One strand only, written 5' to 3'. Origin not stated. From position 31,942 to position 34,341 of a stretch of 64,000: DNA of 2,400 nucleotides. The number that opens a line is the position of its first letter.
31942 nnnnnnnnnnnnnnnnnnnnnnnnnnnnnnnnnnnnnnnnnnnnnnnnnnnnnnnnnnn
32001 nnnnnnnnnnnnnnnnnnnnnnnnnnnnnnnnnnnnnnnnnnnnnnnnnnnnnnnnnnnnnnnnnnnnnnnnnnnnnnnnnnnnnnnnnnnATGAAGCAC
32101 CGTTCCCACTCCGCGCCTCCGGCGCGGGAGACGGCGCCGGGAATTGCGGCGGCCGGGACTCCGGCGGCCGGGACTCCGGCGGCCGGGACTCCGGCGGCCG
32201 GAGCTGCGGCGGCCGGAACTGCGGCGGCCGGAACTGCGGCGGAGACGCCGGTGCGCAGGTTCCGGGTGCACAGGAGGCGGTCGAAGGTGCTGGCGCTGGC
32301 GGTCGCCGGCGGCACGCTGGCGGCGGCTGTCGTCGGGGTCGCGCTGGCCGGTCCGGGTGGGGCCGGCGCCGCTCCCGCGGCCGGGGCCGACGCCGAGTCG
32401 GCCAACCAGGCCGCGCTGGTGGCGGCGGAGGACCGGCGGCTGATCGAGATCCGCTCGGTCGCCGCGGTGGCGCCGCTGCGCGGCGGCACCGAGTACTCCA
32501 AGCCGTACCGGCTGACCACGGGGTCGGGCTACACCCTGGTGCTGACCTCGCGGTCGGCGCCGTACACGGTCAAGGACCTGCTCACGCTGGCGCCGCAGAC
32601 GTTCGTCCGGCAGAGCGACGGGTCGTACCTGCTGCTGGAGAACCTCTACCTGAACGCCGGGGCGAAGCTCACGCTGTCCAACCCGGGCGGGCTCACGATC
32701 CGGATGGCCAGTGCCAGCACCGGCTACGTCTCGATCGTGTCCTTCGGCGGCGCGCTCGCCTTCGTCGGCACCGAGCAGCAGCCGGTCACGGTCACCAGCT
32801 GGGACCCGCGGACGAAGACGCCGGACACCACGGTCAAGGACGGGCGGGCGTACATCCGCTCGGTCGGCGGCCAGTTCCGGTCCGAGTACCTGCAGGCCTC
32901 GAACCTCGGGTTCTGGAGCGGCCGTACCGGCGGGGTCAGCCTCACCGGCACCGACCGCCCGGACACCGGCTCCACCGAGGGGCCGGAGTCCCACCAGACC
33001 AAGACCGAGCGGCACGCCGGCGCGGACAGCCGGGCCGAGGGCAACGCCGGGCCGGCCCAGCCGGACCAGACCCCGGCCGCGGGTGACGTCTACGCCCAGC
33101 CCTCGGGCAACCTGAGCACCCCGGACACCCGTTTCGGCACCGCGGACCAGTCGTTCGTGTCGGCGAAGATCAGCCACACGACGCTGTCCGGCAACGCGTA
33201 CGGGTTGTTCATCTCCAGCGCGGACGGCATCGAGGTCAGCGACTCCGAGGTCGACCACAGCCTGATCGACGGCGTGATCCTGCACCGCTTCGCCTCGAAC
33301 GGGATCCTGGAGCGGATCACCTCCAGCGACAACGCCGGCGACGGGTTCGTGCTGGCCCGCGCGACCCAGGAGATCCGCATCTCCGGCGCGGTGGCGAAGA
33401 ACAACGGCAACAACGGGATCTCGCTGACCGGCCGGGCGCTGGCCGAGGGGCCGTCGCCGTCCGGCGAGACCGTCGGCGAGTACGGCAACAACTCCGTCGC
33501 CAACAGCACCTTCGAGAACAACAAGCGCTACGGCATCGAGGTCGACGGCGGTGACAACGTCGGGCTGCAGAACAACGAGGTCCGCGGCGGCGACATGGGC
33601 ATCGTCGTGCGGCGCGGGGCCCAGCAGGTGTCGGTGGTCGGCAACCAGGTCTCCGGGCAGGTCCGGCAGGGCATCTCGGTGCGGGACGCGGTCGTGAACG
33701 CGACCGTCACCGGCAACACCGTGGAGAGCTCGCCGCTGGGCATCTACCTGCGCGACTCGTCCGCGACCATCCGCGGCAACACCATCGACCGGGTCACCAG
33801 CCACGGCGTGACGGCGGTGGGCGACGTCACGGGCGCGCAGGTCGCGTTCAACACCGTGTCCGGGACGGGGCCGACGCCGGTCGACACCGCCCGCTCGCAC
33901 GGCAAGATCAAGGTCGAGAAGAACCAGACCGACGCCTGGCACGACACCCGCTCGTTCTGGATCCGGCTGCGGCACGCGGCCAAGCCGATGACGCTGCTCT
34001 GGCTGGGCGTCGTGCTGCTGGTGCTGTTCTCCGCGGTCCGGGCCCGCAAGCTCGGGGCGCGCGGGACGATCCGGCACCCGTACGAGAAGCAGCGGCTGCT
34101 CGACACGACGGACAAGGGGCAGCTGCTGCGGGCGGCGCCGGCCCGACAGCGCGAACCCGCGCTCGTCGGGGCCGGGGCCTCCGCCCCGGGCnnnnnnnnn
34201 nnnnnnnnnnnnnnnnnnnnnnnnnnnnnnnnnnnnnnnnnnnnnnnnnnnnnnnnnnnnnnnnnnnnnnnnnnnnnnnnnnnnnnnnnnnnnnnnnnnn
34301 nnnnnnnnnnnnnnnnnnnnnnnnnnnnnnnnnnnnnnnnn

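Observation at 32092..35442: A beta-helix enzyme-like domain sits between two TM helices and is fused to a roughly 467-aa repeat-rich cytoplasmic tail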

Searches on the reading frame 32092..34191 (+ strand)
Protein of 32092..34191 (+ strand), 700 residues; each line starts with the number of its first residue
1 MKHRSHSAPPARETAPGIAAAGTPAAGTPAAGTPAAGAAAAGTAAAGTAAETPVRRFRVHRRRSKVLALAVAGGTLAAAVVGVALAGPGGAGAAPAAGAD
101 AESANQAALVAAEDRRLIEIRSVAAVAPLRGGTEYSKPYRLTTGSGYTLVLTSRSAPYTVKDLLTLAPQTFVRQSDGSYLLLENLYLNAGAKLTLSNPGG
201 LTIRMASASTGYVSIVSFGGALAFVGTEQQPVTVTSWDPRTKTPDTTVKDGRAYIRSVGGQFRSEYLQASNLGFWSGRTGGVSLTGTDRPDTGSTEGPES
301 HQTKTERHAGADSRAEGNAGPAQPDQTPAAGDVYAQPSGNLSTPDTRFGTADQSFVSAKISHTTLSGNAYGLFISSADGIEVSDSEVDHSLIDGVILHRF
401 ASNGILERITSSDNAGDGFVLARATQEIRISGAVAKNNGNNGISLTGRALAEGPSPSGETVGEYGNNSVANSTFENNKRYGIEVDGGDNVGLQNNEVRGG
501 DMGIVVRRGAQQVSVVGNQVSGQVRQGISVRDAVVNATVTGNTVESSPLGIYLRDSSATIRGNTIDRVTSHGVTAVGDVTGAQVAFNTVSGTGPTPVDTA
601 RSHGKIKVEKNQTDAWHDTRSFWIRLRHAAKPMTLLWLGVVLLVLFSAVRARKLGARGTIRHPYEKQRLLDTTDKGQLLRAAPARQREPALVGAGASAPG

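Call 26: find_related_loci(query=A1, collection=genome_contigs, flank=6000)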
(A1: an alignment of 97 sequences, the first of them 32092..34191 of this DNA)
Query A1 (700 aa) in genome_contigs; peptide patterns used: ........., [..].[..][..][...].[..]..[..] (x = any residue, [..] = any of these).
375 stretches matched a pattern; 361 encode a relative of the query (tblastn E <= 1e-3); the best 80 are kept; 80 distinct loci.
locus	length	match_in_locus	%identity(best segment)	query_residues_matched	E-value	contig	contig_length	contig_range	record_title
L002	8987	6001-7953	74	42-693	0e+0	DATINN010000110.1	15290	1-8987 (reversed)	MAG TPA_asm: Mycobacteriales bacterium isolate SMAG_U15797 k141_1490710, whole genome shotgun sequence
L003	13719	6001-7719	61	95-670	0e+0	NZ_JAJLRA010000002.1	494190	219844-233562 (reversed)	Streptacidiphilus sp. ASG 303 NODE_2_length_494190_cov_26.756, whole genome shotgun sequence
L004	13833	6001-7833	55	62-681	0e+0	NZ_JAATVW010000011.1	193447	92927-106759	Planosporangium flavigriseum strain TBRC 198 11, whole genome shotgun sequence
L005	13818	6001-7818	55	85-691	0e+0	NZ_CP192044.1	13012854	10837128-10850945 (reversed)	Dactylosporangium sp. CA-092794 chromosome, complete genome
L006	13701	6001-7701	58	100-683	0e+0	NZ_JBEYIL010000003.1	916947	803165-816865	Streptomyces sp. NPDC006872 NPDC006872_86_F5.ctg-0003, whole genome shotgun sequence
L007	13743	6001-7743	57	95-683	0e+0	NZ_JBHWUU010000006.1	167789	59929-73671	Streptomyces sp. NPDC060000 NPDC060000_T4_F11.ctg-0006, whole genome shotgun sequence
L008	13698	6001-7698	58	99-686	0e+0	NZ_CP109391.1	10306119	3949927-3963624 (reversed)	Streptomyces sp. NBC_01538 strain NBC 01538 chromosome, complete genome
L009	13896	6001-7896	54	53-691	0e+0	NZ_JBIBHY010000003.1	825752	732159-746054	Streptomyces sp. NPDC008092 NPDC008092_171_H10.ctg-0003, whole genome shotgun sequence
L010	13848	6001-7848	56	54-686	0e+0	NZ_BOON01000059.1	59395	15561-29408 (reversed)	Planosporangium mesophilum strain NBRC 109066 sequence059, whole genome shotgun sequence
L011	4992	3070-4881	55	57-686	0e+0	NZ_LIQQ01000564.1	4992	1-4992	Streptomyces graminilatus strain NRRL B-59124 B59124_contig_564, whole genome shotgun sequence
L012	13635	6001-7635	58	102-649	0e+0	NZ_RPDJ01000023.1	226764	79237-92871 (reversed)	Streptomyces cavernae strain SYSU K10008 Scaffold18_1, whole genome shotgun sequence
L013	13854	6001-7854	56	53-670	0e+0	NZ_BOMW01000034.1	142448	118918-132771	Actinoplanes siamensis strain NBRC 109076 sequence034, whole genome shotgun sequence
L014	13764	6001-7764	56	97-691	0e+0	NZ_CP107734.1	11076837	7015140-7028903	Streptomyces sp. NBC_00631 chromosome, complete genome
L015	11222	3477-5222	57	91-680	0e+0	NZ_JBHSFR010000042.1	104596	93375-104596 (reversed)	Streptomyces mangrovi strain CGMCC 4.7117 spades_K_17_127_42, whole genome shotgun sequence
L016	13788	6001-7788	56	89-691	0e+0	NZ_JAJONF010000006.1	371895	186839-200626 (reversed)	Streptomyces shenzhenensis strain DSM 42034 6, whole genome shotgun sequence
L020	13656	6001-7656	58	99-668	0e+0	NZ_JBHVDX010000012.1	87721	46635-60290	Streptomyces sp. NPDC057474 NPDC057474_T20_H8.ctg-0012, whole genome shotgun sequence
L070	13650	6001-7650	54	102-670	0e+0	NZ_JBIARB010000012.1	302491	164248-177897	Streptomyces sp. NPDC002574 NPDC002574_298_G6.ctg-0012, whole genome shotgun sequence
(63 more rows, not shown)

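Call 28: predict_structure(alignment_id=A1)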
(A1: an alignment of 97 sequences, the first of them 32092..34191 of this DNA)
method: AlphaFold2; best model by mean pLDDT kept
length: 700 residues; sequences in the alignment: 97
mean_pLDDT: 77.8   pTM: 0.71
mean pLDDT of the five models: 77.8, 76.6, 76.5, 76.4, 75.2
residues with pLDDT >= 90: 361; 70-90: 111; 50-70: 78; < 50: 150
segments of 3 or more residues with pLDDT < 50: 1-33, 35-65, 81-95, 317-350, 667-672, 674-688, 690-700
pLDDT, mean of each block of 10 residues (from residue 1): 37 37 38 38 36 39 49 51 45 53 83 88 84 83 87 94 92 95 94 95 93 92 98 96 89 91 98 72 80 55 66 57 39 36 43 80 97 93 98 93 96 98 90 98 88 58 84 98 96 98 97 98 98 98 98 98 97 98 98 92 97 83 78 89 93 63 51 46 43 41
secondary structure, 60 per line:
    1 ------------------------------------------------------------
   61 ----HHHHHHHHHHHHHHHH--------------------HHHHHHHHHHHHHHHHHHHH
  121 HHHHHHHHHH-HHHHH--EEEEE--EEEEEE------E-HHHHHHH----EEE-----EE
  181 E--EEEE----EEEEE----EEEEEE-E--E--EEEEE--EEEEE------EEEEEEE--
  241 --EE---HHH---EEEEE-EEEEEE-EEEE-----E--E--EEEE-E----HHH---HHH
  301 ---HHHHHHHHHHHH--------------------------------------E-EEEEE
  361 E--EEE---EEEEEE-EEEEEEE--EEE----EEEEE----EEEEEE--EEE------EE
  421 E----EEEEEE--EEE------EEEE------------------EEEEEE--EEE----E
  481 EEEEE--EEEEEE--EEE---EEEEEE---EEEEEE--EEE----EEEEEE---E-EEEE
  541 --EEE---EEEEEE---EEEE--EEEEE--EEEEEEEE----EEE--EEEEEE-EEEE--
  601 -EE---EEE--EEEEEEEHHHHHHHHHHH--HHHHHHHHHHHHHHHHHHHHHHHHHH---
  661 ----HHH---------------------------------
elements in order (helices of 4 or more, strands of 3 or more residues): H65-80 H101-130 H132-136 E139-143 E146-151 H160-166 E171-173 E179-181 E184-187 E192-196 E201-206 E214-218 E221-225 E232-238 E254-258 E260-265 E267-270 E282-285 H304-315 E356-361 E364-366 E370-375 E377-383 E386-388 E393-397 E402-407 E410-412 E419-421 E426-431 E434-436 E443-446 E465-470 E473-475 E480-485 E488-493 E496-498 E502-507 E511-516 E519-521 E526-531 E537-540 E543-545 E549-554 E558-561 E564-568 E571-578 E583-585 E588-593 E595-598 E607-609 E612-618 H619-629 H632-657

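Call 30: search_solved_structures(query=A1, max_evalue=0.01, show_alignments=3)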
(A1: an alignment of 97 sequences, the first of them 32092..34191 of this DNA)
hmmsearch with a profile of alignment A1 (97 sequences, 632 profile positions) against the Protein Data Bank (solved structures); distinct sequences matched with E-value up to 0.01: 2.
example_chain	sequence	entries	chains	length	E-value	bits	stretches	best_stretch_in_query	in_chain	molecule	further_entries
7o0y_A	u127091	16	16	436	1.3e-05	27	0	429-521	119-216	Probable ABC transporter binding protein NosD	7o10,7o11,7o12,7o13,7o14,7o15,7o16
2pyg_A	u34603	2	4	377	0.0012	20.4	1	318-530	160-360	Poly(beta-D-mannuronate) C5 epimerase 4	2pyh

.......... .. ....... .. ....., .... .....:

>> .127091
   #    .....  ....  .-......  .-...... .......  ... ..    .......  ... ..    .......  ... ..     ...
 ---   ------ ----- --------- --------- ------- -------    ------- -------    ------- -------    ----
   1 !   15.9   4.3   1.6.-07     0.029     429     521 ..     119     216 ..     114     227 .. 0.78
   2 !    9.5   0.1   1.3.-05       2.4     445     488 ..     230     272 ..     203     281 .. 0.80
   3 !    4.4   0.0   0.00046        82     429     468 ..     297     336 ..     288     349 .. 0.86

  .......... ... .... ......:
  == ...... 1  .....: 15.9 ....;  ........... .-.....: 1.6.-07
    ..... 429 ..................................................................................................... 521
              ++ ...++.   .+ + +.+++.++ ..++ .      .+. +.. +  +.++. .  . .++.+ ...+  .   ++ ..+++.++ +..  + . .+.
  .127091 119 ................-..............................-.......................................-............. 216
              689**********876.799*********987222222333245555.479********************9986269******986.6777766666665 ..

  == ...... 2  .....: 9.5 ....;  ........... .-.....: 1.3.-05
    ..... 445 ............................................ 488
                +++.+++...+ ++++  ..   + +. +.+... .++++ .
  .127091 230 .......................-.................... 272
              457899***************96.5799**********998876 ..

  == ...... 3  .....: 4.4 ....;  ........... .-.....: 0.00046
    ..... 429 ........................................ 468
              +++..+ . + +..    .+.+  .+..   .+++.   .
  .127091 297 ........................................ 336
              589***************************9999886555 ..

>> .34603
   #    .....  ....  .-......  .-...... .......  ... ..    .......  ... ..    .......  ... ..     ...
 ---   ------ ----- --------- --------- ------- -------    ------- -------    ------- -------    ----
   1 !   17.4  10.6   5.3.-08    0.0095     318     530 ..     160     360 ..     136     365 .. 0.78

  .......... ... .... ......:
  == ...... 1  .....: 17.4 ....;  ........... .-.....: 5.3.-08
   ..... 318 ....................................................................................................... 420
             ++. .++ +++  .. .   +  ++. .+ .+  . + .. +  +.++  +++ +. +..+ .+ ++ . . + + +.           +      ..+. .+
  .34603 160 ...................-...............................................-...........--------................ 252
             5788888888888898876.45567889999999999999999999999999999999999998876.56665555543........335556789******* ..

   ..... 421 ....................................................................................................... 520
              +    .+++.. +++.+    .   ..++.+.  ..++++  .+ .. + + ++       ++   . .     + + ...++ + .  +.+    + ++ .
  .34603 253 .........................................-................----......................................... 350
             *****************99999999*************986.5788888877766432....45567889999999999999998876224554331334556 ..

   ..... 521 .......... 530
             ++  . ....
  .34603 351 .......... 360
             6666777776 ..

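Call 31: fold_search(model_id=the predicted structure, library=pdb)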
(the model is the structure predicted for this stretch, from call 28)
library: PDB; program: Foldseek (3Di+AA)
matches with E <= 10: 404; with E <= 0.001: 40
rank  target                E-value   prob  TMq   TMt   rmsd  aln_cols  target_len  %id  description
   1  4nk6                  3.7e-10  1.00  0.38  0.59   8.1       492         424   14  Crystal Structure of the periplasmic alginate epimerase AlgG (released 2014-01-15)
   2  4ozy                  8.0e-10  1.00  0.37  0.58   8.4       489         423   14  Crystal Structure of the periplasmic alginate epimerase AlgG T265N mutant (released 2015-03-04)
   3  4ozz                  9.2e-10  1.00  0.37  0.58   8.4       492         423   13  Crystal Structure of the periplasmic alginate epimerase AlgG T265N T268M double mutant (released 2015-03-04)
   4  4nk8                  2.2e-09  1.00  0.36  0.55   8.7       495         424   14  Crystal Structure of the periplasmic alginate epimerase AlgG D317A mutant (released 2014-01-15)
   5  2pyg_A                6.9e-07  1.00  0.31  0.53  10.5       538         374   12  Azotobacter vinelandii Mannuronan C-5 epimerase AlgE4 A-module (released 2008-05-27)
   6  5lw3                  9.1e-07  1.00  0.32  0.55   8.5       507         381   14  Azotobacter vinelandii Mannuronan C-5 epimerase AlgE6 A-module (released 2017-10-25)
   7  2pyg_B                2.1e-06  1.00  0.33  0.58   6.7       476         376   13  Azotobacter vinelandii Mannuronan C-5 epimerase AlgE4 A-module (released 2008-05-27)
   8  2pyh_A                1.1e-05  1.00  0.32  0.55   8.5       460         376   15  Azotobacter vinelandii Mannuronan C-5 epimerase AlgE4 A-module complexed with mannuronan trisaccharide (released 2008-05-27)
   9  2pyh_B                1.7e-05  1.00  0.32  0.56   8.7       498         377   13  Azotobacter vinelandii Mannuronan C-5 epimerase AlgE4 A-module complexed with mannuronan trisaccharide (released 2008-05-27)
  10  6k0q_A                2.5e-05  1.00  0.27  0.32  12.0       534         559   11  Catalytic domain of GH87 alpha-1,3-glucanase D1068A in complex with nigerose (released 2019-12-25)
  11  6f7d                  4.0e-05  1.00  0.24  0.31  10.5       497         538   13  Crystal structure of Dettilon tailspike protein (gp208) (released 2018-12-19)
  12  2uve_B                4.8e-05  1.00  0.18  0.22  18.1       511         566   10  Structure of Yersinia enterocolitica Family 28 Exopolygalacturonase (released 2007-05-08)
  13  6f7k_B                5.2e-05  1.00  0.25  0.30  11.2       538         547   12  Crystal structure of Dettilon tailspike protein (gp208) (released 2018-12-19)
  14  6k0s_A                5.5e-05  1.00  0.28  0.33  11.8       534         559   11  Catalytic domain of GH87 alpha-1,3-glucanase D1069A in complex with nigerose (released 2019-12-25)
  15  6k0m                  5.5e-05  1.00  0.27  0.33  11.9       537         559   12  Catalytic domain of GH87 alpha-1,3-glucanase from Paenibacillus glycanilyticus FH11 (released 2019-12-25)
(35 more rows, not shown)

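Call 42: search_solved_structures(query=A1, max_evalue=10, show_alignments=0)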
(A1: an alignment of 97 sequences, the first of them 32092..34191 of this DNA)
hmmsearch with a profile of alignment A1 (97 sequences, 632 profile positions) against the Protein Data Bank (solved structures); distinct sequences matched with E-value up to 10: 13.
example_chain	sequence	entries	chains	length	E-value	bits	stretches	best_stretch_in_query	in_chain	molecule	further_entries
7o0y_A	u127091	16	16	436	1.3e-05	27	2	429-521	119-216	Probable ABC transporter binding protein NosD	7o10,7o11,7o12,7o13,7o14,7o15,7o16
2pyg_A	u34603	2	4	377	0.0012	20.4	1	318-530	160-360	Poly(beta-D-mannuronate) C5 epimerase 4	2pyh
4ozy_A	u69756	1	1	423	0.058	14.9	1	315-384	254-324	Poly(beta-D-mannuronate) C5 epimerase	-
8xfq_A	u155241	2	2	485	0.063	14.7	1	318-463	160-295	mannuronan 5-epimerase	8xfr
8ja4_A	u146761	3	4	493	0.065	14.7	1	318-463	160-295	mannuronan 5-epimerase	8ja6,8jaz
4ozz_A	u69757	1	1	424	0.068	14.6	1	315-384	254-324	Poly(beta-D-mannuronate) C5 epimerase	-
5lw3_A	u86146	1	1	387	0.069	14.6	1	322-530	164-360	Poly(beta-D-mannuronate) C5 epimerase 6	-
4nk6_A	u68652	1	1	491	0.095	14.1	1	315-383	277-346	Poly(beta-D-mannuronate) C5 epimerase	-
4nk8_A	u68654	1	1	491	0.14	13.6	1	315-388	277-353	Poly(beta-D-mannuronate) C5 epimerase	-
2m0q_A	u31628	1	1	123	0.7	11.3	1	543-606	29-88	Potassium voltage-gated channel subfamily E member 2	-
11aa_n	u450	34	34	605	0.99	10.8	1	230-298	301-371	Pescadillo homolog | Nucleolar protein 7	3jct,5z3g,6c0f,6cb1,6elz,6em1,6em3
9s49_A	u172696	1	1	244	1.6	10.1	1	354-404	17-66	Viking, isoform A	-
8tys_B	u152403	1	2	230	2.4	9.5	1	355-404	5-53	Collagen IV, chain Viking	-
